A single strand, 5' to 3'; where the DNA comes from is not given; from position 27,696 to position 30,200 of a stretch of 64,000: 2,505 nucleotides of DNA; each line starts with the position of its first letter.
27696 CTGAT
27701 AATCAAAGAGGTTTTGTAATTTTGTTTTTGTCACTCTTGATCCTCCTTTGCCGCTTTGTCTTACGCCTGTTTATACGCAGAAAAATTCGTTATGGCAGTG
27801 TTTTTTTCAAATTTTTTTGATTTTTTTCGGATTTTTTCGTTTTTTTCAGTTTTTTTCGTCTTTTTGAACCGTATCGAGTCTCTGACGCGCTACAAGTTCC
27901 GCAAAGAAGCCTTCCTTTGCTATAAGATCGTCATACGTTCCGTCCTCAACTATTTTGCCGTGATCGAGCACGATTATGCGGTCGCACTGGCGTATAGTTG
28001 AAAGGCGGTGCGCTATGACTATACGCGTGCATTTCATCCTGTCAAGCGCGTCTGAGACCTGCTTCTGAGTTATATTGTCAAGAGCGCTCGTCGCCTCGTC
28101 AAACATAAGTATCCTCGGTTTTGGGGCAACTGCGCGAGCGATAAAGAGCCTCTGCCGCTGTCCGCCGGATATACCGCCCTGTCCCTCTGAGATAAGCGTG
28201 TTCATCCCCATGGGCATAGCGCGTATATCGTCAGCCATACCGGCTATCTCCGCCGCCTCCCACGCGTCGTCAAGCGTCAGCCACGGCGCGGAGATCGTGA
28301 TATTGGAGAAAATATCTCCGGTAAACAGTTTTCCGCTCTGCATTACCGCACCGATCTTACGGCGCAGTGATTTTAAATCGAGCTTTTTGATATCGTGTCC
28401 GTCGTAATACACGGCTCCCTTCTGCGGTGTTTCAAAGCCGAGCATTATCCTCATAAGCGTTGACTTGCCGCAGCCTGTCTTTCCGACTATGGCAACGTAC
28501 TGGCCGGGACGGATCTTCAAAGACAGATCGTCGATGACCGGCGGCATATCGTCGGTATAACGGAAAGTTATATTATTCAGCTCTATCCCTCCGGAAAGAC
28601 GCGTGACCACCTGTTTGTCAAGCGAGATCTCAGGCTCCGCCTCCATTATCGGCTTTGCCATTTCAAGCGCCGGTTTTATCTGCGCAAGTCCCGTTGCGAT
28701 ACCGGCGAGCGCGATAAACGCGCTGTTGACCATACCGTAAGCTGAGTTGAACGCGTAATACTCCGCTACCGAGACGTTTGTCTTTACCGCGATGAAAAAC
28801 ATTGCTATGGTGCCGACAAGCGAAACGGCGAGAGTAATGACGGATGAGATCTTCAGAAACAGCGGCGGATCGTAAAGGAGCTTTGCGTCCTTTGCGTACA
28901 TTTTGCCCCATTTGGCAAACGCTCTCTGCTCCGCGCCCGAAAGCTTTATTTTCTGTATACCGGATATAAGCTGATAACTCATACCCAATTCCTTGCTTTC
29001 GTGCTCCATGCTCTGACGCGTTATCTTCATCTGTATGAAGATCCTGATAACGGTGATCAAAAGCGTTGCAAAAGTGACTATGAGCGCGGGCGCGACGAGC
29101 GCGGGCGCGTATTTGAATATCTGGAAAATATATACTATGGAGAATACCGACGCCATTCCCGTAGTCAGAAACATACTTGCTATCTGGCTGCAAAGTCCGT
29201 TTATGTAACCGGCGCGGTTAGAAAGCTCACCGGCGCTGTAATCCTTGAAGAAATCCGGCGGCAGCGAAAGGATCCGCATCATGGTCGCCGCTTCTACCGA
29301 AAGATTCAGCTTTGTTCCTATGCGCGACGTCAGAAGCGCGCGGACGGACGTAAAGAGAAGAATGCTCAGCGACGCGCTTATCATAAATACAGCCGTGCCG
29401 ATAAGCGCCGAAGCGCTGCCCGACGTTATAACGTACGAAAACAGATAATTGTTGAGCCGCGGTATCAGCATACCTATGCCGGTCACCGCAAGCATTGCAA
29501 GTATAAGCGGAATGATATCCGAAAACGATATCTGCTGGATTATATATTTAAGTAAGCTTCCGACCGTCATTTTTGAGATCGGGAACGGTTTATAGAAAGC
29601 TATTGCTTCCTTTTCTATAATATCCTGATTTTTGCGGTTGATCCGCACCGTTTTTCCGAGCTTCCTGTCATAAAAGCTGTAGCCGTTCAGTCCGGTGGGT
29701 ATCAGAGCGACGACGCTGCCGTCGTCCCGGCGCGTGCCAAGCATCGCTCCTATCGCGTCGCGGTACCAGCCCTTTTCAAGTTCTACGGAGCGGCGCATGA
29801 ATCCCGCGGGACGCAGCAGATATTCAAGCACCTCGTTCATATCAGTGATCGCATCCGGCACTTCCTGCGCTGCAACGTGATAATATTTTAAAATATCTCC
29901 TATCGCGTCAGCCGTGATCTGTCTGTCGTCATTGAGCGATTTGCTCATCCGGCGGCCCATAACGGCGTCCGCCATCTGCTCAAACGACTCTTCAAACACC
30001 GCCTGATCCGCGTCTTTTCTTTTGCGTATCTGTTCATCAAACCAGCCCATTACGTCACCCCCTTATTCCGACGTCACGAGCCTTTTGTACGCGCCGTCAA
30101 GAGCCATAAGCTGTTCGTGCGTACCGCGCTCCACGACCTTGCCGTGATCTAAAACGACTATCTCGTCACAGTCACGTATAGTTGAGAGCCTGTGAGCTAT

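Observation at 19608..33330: RiPP/bacteriocin-like island with no canonical modifying enzyme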

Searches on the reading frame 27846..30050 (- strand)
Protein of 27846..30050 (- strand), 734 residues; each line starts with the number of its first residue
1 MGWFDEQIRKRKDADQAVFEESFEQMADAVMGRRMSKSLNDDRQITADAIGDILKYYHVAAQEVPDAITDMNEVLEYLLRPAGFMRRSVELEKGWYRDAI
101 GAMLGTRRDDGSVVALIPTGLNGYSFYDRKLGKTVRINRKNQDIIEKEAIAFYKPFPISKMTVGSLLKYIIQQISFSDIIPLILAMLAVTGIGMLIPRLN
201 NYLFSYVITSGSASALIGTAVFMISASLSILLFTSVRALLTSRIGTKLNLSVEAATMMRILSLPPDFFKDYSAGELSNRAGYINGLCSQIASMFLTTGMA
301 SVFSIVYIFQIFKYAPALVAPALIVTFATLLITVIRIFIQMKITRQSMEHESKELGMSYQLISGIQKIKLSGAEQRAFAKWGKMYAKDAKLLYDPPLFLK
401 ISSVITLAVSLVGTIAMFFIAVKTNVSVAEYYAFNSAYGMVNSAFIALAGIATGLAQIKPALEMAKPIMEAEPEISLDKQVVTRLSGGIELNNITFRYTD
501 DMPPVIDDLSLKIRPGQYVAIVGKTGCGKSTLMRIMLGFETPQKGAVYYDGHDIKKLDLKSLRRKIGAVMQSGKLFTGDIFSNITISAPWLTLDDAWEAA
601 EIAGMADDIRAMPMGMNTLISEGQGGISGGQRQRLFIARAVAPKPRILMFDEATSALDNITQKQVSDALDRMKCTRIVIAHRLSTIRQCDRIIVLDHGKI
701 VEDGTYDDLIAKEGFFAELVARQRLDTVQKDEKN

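Call 4: search_protein_families(library=pfam, proteins=[window:27846-30050:-], max_evalue=0.1)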
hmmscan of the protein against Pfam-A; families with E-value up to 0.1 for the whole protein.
window:27846-30050:- (734 aa): 10 families
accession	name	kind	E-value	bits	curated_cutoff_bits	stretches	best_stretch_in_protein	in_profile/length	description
PF00005.33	ABC_tran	-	3.8e-31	108.9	25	1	507-655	2-137/137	ABC transporter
PF00664.28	ABC_membrane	-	2.8e-13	50.6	28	1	182-425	4-250/274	ABC transporter transmembrane region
PF02463.25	SMC_N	-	5.4e-06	26.4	40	1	548-695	112-211/220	RecF/RecN/SMC N terminal domain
PF13558.12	SbcC_Walker_B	-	0.0067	17.1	27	0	642-670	61-89/90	SbcC/RAD50-like, Walker B motif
PF01935.23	DUF87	-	0.0091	16.6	23.2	1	519-537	26-44/220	Helicase HerA, central domain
PF13555.12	AAA_29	-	0.038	14.2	27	1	511-533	17-39/61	P-loop containing region of AAA domain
PF00931.28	NB-ARC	-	0.043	13.5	23.5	1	503-534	6-36/248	NB-ARC domain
PF01926.29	MMR_HSR1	-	0.046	14.3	21.9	0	519-538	2-21/113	50S ribosome-binding GTPase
PF13173.12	AAA_14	-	0.046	14.2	27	0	517-562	3-48/129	AAA domain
PF03193.22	RsgA_GTPase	-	0.073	13.3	30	0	505-538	96-128/174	RsgA GTPase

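Call 6: search_protein_families(library=ncbifam, proteins=[window:27846-30050:-], max_evalue=1)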
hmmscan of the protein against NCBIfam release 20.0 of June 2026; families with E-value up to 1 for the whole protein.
window:27846-30050:- (734 aa): 188 families (the best 25 are shown)
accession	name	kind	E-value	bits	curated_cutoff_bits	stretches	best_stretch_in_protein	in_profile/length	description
TIGR03797.1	NHLM_micro_ABC2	equivalog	2.8e-215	716.9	709.4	1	47-723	8-685/686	NHLP bacteriocin export ABC transporter permease/ATPase subunit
TIGR03796.1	NHLM_micro_ABC1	equivalog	1.3e-104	350.8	853.3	1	177-720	154-709/710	NHLP family bacteriocin export ABC transporter peptidase/permease/ATPase subunit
TIGR01846.1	type_I_sec_HlyB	subfamily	2.4e-99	333.5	725.55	1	181-723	143-692/694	type I secretion system permease/ATPase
TIGR03375.1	type_I_sec_LssB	subfamily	5.7e-87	292.6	693.1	1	207-712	179-691/696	type I secretion system permease/ATPase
TIGR02203.1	MsbA_lipidA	equivalog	1.5e-83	281.2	602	1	218-721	58-567/572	lipid A export permease/ATP-binding protein MsbA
TIGR02204.1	MsbA_rel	hypoth_equivalog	3.9e-74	250.3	780.4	1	205-723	46-575/576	ABC transporter, permease/ATP-binding protein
TIGR01193.1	bacteriocin_ABC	subfamily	1.5e-73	248.5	523.85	1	153-720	134-706/708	peptide cleavage/export ABC transporter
NF010178.0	PRK13657.1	equivalog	6e-73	246.2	733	1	227-732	66-579/588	glucan ABC transporter ATP-binding protein/ permease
NF045513.1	HepA_fam_ABC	equivalog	3.7e-71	240.3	725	1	214-716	92-602/610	heterocyst formation ABC transporter subunit HepA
NF052233.1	CphA_assoc_ABC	equivalog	1.6e-64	218.5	880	1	195-727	215-747/766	cyanophycin metabolism-associated ABC transporter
NF008381.0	PRK11176.1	equivalog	1.9e-64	218.1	867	1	238-721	86-577/582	lipid A ABC transporter ATP-binding protein/permease MsbA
TIGR00958.1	3a01208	subfamily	1.5e-63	215.2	874.6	1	164-720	150-711/711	antigen peptide transporter 2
NF008056.1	PRK10790.1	equivalog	2.4e-57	194.8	746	1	237-723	85-575/584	SmdB family multidrug efflux ABC transporter permease/ATP-binding protein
TIGR01192.1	chvA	subfamily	1.1e-55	189.4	585.4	1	423-730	267-577/585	glucan export ABC transporter ATP-binding protein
NF008364.0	PRK11160.1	equivalog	6e-54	183.6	630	1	255-722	98-574/575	heme ABC transporter ATP-binding protein/permease CydC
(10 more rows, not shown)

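Call 28: find_related_loci(query=A3, collection=metagenome_contigs, flank=10000)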
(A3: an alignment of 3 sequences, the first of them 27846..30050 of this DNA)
Query A3 (734 aa) in metagenome_contigs; peptide patterns used: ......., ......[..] (x = any residue, [..] = any of these).
600 stretches matched a pattern (row limit reached: there are more); 523 encode a relative of the query (tblastn E <= 1e-3); the best 80 are kept; 80 distinct loci.
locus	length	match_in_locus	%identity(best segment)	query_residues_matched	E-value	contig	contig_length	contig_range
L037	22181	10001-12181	79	1-727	0e+0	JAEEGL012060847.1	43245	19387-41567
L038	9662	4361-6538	75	1-726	0e+0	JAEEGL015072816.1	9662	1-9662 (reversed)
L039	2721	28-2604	76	1-729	0e+0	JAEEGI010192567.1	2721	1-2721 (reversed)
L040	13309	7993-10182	76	1-730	0e+0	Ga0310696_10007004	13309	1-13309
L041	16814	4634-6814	75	1-727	0e+0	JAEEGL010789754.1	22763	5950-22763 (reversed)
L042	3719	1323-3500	77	1-726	0e+0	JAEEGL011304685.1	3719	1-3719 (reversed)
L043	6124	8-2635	74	1-734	0e+0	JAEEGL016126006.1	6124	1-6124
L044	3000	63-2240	76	1-726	0e+0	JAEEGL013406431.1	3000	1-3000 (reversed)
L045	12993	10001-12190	75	1-730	0e+0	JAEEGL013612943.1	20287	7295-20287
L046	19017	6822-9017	76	1-732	0e+0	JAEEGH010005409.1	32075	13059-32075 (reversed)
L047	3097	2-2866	71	1-729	0e+0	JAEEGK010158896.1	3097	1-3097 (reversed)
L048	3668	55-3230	68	1-726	0e+0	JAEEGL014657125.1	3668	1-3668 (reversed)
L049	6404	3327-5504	70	1-726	0e+0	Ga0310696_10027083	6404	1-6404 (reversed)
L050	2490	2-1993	77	63-726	0e+0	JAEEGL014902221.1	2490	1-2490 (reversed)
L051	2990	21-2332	66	1-727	0e+0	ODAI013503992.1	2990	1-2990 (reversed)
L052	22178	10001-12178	65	1-726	0e+0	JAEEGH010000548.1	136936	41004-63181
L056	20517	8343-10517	64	1-727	0e+0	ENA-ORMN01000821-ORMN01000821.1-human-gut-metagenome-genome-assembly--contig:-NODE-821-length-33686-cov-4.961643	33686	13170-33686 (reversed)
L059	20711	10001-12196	64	1-732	0e+0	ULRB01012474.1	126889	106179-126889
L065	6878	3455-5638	64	1-728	0e+0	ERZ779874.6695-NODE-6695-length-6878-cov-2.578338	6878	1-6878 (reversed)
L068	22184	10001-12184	64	1-728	0e+0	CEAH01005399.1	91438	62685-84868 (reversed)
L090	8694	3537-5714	64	1-726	0e+0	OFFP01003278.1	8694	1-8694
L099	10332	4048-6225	64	1-726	0e+0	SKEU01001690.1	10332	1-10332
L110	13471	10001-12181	64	1-727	0e+0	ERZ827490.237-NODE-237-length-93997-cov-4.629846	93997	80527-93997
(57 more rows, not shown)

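Call 50: search_protein_families(library=ncbifam, proteins=[L090:6267-7664:+, L099:6256-9066:+, L068:14515-14910:+, L056:11369-11767:+, L110:12962-13339:+, L046:11339-11710:+, L065:766-1245:+, L046:14507-16120:+, L110:3816-4652:+, L110:4659-5255:+], max_evalue=0.01)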
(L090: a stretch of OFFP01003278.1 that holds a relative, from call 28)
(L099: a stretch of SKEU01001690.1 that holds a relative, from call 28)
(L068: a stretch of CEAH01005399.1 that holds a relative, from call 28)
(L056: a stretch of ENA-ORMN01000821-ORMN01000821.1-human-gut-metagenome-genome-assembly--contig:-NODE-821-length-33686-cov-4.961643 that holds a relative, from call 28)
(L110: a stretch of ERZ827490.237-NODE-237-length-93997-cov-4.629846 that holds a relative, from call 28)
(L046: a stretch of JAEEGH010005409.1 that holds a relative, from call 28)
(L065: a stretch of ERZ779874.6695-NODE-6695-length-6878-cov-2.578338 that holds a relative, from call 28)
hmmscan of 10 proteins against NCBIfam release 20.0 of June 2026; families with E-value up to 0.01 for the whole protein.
L090:6267-7664:+ (465 aa): 75 families (the best 25 are shown)
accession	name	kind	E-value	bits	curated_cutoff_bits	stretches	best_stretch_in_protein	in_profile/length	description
TIGR04545.1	rSAM_ahbD_hemeb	equivalog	6e-34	118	500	1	92-435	2-333/339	heme b synthase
TIGR04250.1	SCM_rSAM_ScmE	equivalog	2.7e-33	115.4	400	1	94-439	7-347/358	SynChlorMet cassette radical SAM/SPASM protein ScmE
TIGR04054.1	rSAM_NirJ1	equivalog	2e-32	112.3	650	1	88-438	34-381/387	putative heme d1 biosynthesis radical SAM protein NirJ1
TIGR04053.2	TIGR04053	equivalog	7.3e-32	111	395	2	92-294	10-215/366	TIGR04053 family radical SAM/SPASM domain-containing protein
TIGR04051.1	rSAM_NirJ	equivalog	9.1e-32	110.4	515.45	2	90-275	2-186/354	heme d1 biosynthesis radical SAM protein NirJ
TIGR04347.1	pseudo_SAM_Halo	equivalog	2.6e-31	109.2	525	2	83-276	31-223/390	TIGR04347 family pseudo-SAM/SPASM protein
TIGR04055.1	rSAM_NirJ2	equivalog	1.1e-27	97.5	500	1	92-440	2-324/326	putative heme d1 biosynthesis radical SAM protein NirJ2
TIGR04546.1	rSAM_ahbC_deAc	equivalog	2.1e-27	96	650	2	90-257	39-205/390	12,18-didecarboxysiroheme deacetylase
NF045574.1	sacti_mat_StsB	exception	2.4e-27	95.9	625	2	93-271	99-275/466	StsB family radical SAM/SPASM domain sactipeptide maturase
NF041298.1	rSAM_mat_DynA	equivalog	1.5e-25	90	450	1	97-430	8-332/356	dynobactin maturation radical SAM/SPASM protein DynA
TIGR04251.1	SCM_rSAM_ScmF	equivalog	4.4e-25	88.8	400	1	94-424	8-326/353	SynChlorMet cassette radical SAM/SPASM protein ScmF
TIGR02668.1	moaA_archaeal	equivalog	1.5e-23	83.3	325.25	1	93-361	13-269/303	GTP 3',8-cyclase MoaA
NF050035.1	rSAM_WgK_link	exception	3.9e-23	82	650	1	95-440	14-363/367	radical SAM/SPASM peptide maturase WgkB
TIGR03962.1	mycofact_rSAM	equivalog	9.7e-22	77.6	265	1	92-272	14-192/339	mycofactocin radical SAM maturase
TIGR04133.1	rSAM_w_lipo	hypoth_equivalog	5.2e-21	75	425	1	89-419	23-331/350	TIGR04133 family radical SAM/SPASM protein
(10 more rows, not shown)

L099:6256-9066:+ (936 aa): 3 families
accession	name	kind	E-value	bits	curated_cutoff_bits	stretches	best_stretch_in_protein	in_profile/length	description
TIGR03897.1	lanti_2_LanM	subfamily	2.5e-138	462.4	304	2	347-928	349-932/932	type 2 lanthipeptide synthetase LanM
NF038150.1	lanthi_synth_IV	equivalog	8.9e-19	67.3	650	1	587-927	510-845/851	class IV lanthionine synthetase LanL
NF038151.1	lanthi_synth_III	equivalog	6.6e-12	44.6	575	1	620-918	542-828/833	class III lanthionine synthetase LanKC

L068:14515-14910:+ (131 aa): 2 families
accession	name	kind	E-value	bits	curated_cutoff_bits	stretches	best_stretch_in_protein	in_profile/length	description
TIGR03798.1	leader_Nif11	subfamily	2.9e-08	33.9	32.3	1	7-63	17-68/68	Nif11-like leader peptide family RiPP precursor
TIGR03793.1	leader_NHLP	domain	0.00033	20.4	50.9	1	3-63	17-77/77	NHLP leader peptide family RiPP precursor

L056:11369-11767:+ (132 aa): 3 families
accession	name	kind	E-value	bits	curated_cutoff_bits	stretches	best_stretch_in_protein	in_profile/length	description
TIGR03798.1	leader_Nif11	subfamily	2e-07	31.2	32.3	1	6-66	13-68/68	Nif11-like leader peptide family RiPP precursor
NF038167.1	cyan_ocin_like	subfamily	0.00053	20.1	32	1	54-71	10-23/72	CTB family bacteriocin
NF040664.1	HEC_x9_TCC_lant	equivalog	0.0052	16.9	46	0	54-85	2-29/39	lacticin 481 family lantibiotic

L110:12962-13339:+ (125 aa): 1 family
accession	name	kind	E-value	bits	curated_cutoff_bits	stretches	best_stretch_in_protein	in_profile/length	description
TIGR03798.1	leader_Nif11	subfamily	0.00017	21.8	32.3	1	5-61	17-68/68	Nif11-like leader peptide family RiPP precursor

L046:11339-11710:+ (123 aa): 2 families
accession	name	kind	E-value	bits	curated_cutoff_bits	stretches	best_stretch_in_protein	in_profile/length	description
TIGR03798.1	leader_Nif11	subfamily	3e-15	56.2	32.3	1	12-77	4-68/68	Nif11-like leader peptide family RiPP precursor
NF038167.1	cyan_ocin_like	subfamily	0.0091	16.1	32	0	65-78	10-23/72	CTB family bacteriocin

L065:766-1245:+ (159 aa): 1 family
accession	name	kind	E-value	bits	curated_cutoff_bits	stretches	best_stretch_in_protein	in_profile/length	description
TIGR03794.1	NHLM_micro_HlyD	equivalog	1.6e-09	37.2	156.2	1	13-64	1-52/421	NHLP bacteriocin system secretion protein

L046:14507-16120:+ (537 aa): 1 family
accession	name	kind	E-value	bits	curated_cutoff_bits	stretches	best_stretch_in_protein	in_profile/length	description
NF052613.1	OlsH_GH3_orni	equivalog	4e-10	38.8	620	2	20-130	40-152/524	lyso-ornithine lipid synthetase OlsH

L110:3816-4652:+ (278 aa): 29 families (the best 25 are shown)
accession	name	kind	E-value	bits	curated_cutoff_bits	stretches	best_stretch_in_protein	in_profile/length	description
TIGR04345.1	ovoA_Cterm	equivalog_domain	5e-13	49.1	170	2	30-90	32-90/242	putative 4-mercaptohistidine N1-methyltransferase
TIGR01983.1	UbiG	equivalog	8.6e-12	44.8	102.95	1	39-145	49-153/228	bifunctional 2-polyprenyl-6-hydroxyphenol methylase/3-demethylubiquinol 3-O-methyltransferase UbiG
NF045667.1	MTase_DVU1556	equivalog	3.7e-11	42.9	155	1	33-144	16-120/213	DVU_1556 family methyltransferase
NF043040.1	corrin_prot_MT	hypoth_equivalog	7.8e-11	41.8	180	1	39-145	41-149/216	corrinoid protein-associated methyltransferase CpaM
TIGR02072.1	BioC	equivalog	7.5e-10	39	184.95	1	40-144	35-133/244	malonyl-ACP O-methyltransferase BioC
TIGR00452.1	TIGR00452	equivalog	5.5e-09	35.3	275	1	40-143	118-219/316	tRNA 5-methoxyuridine(34)/uridine 5-oxyacetic acid(34) synthase CmoB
NF002463.0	PRK01683.1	equivalog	1.1e-08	35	297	1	42-144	34-129/258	trans-aconitate 2-methyltransferase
NF011650.0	PRK15068.1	equivalog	3.1e-08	32.9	209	1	39-143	122-225/324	tRNA 5-methoxyuridine(34)/uridine 5-oxyacetic acid(34) synthase CmoB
TIGR04290.1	meth_Rta_06860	hypoth_equivalog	5.6e-08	32.5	300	1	39-125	49-132/226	TIGR04290 family methyltransferase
NF041536.1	ArsM_DUF2284_UU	exception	1.8e-07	29.9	575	1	38-145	75-182/459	arsenite methyltransferase/DUF2284 domain selenoprotein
NF001244.0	PRK00216.1-5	equivalog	2.6e-07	30.2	216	1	38-145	47-155/236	bifunctional demethylmenaquinone methyltransferase/2-methoxy-6-polyprenyl-1,4-benzoquinol methylase UbiE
NF040539.1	AST_met_ArsM_2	exception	3e-07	30.6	240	1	37-145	54-165/262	putative arsinothricin biosynthesis methyltransferase ArsM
TIGR01934.1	MenG_MenH_UbiE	subfamily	4.5e-07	29.4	158.35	1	38-145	38-143/223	ubiquinone/menaquinone biosynthesis methyltransferase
NF047649.1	MTase_UXPK_star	exception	1.9e-06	27.1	460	1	39-144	77-182/283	methyltransferase/UXPK-star double selenoprotein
NF008264.0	PRK11036.1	equivalog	1.5e-05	24.6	366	1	4-143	15-147/261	tRNA uridine 5-oxyacetic acid(34) methyltransferase CmoM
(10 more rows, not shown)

L110:4659-5255:+ (198 aa): 2 families
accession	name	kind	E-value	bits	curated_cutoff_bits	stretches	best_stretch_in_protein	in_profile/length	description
NF005840.0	PRK07757.1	equivalog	0.0015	18.4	154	1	97-144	63-110/153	N-acetyltransferase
TIGR01575.1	rimI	equivalog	0.0048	17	86.4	0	99-138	54-93/132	ribosomal protein S18-alanine N-acetyltransferase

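Call 82: search_protein_families(library=pfam, proteins=[L052:13194-16247:+, L052:12237-13163:+, L056:2783-5218:+, L041:8490-10223:+, L046:14507-16120:+, L059:6868-7275:+, L110:2071-3804:+, L046:12730-14523:+, L052:7159-7482:+], max_evalue=0.001)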
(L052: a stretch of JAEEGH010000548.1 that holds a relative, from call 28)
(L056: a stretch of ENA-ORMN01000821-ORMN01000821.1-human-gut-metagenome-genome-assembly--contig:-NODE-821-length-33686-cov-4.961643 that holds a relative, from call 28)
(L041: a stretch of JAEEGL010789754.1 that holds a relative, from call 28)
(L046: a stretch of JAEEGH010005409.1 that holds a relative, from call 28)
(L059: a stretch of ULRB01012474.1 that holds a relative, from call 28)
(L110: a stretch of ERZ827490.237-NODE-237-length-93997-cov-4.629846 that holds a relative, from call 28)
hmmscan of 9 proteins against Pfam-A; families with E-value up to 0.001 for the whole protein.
L052:13194-16247:+ (1017 aa): 5 families
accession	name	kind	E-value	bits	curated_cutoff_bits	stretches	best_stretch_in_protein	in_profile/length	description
PF07228.17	SpoIIE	-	4.7e-47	160.9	25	1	819-1006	1-187/192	Stage II sporulation protein E (SpoIIE)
PF02743.24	dCache_1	-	3.8e-17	63.1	45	1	442-643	46-238/240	Cache domain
PF00672.30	HAMP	-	1.2e-13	51.6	25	1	702-752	2-52/53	HAMP domain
PF00892.27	EamA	-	2.2e-09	38.2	28.2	1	149-290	3-131/135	EamA-like transporter family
PF22673.2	MCP-like_PDC_1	-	2.7e-09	37.9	27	1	474-556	30-112/113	Methyl-accepting chemotaxis protein-like, first PDC sensor domain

L052:12237-13163:+ (308 aa): 2 families
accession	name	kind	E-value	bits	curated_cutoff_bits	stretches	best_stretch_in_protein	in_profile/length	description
PF09924.15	LPG_synthase_C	-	7.4e-31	107.8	27.5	1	66-305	41-297/298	Phosphatidylglycerol lysyltransferase, C-terminal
PF13480.13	Acetyltransf_6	-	0.00016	22.3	22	1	149-245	1-99/143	Acetyltransferase (GNAT) domain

L056:2783-5218:+ (811 aa): 3 families
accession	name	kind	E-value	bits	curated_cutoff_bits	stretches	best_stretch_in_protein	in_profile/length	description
PF07228.17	SpoIIE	-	1e-51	176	25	1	615-805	2-191/192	Stage II sporulation protein E (SpoIIE)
PF07694.17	5TM-5TMR_LYT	-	1.4e-29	103.3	24.6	1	36-193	15-167/169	5TMR of 5TMR-LYT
PF07155.17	ECF-ribofla_trS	-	0.00044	20.7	26.7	1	42-193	10-167/172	ECF-type riboflavin transporter, S component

L041:8490-10223:+ (577 aa): 2 families
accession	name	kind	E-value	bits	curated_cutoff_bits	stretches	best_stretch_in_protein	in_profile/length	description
PF01554.23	MatE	-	3.4e-32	111.8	24.9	2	23-180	3-160/161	MatE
PF13581.12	HATPase_c_2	-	2.7e-05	24.6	27.4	1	462-545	4-87/127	Histidine kinase-like ATPase domain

L046:14507-16120:+ (537 aa): 3 families
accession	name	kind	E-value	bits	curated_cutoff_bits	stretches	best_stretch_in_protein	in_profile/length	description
PF03321.19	GH3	-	6.3e-49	167.3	23.6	1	11-303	5-301/304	GH3 family N-terminal domain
PF23571.1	GH3_M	-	6.7e-21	74.6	23.6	1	329-400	1-75/75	GH3 family central domain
PF23572.1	GH3_C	-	2.1e-10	41.7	23.6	1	433-524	23-118/119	GH3 family C-terminal domain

L059:6868-7275:+ (135 aa): 2 families
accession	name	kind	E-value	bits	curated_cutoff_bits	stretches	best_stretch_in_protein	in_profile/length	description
PF13581.12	HATPase_c_2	-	1.7e-22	80.2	27.4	1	6-133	1-127/127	Histidine kinase-like ATPase domain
PF02518.31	HATPase_c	-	0.00056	20.8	26.4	1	36-120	5-93/111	Histidine kinase-, DNA gyrase B-, and HSP90-like ATPase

L110:2071-3804:+ (577 aa): 1 family
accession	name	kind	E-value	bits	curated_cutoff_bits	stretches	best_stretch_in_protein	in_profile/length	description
PF01554.23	MatE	-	2.8e-24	86.1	24.9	2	29-185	5-161/161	MatE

L046:12730-14523:+ (597 aa): 1 family
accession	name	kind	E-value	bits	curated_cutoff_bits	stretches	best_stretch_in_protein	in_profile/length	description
PF01554.23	MatE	-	2.3e-10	40.8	24.9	1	33-187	1-154/161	MatE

L052:7159-7482:+ (107 aa): 0 families

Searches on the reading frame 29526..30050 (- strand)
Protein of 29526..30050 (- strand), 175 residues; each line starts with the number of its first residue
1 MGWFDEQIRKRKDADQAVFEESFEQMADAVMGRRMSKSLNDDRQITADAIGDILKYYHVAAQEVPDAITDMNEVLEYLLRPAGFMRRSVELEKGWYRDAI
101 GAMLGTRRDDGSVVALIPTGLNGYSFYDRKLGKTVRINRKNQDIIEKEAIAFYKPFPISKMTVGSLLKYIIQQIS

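Call 96: predict_structure(protein=window:29526-30050:-)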
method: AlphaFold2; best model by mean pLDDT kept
length: 175 residues; sequences in the alignment: 1
mean_pLDDT: 38.4   pTM: 0.27
mean pLDDT of the five models: 38.4, 37.7, 37.6, 37.2, 36.9
residues with pLDDT >= 90: 0; 70-90: 0; 50-70: 3; < 50: 172
segments of 3 or more residues with pLDDT < 50: 1-5, 7-9, 11-53, 55-175
pLDDT, mean of each block of 10 residues (from residue 1): 44 43 42 34 37 46 41 45 31 34 36 35 40 45 38 28 36 34
secondary structure, 60 per line:
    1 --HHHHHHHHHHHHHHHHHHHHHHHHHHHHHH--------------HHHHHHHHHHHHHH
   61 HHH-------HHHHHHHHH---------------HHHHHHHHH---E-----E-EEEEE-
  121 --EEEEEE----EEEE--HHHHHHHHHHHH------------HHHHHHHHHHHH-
elements in order: H3-32 H47-63 H71-79 H95-103 E115-119 E123-128 E133-136 H139-150 H163-174
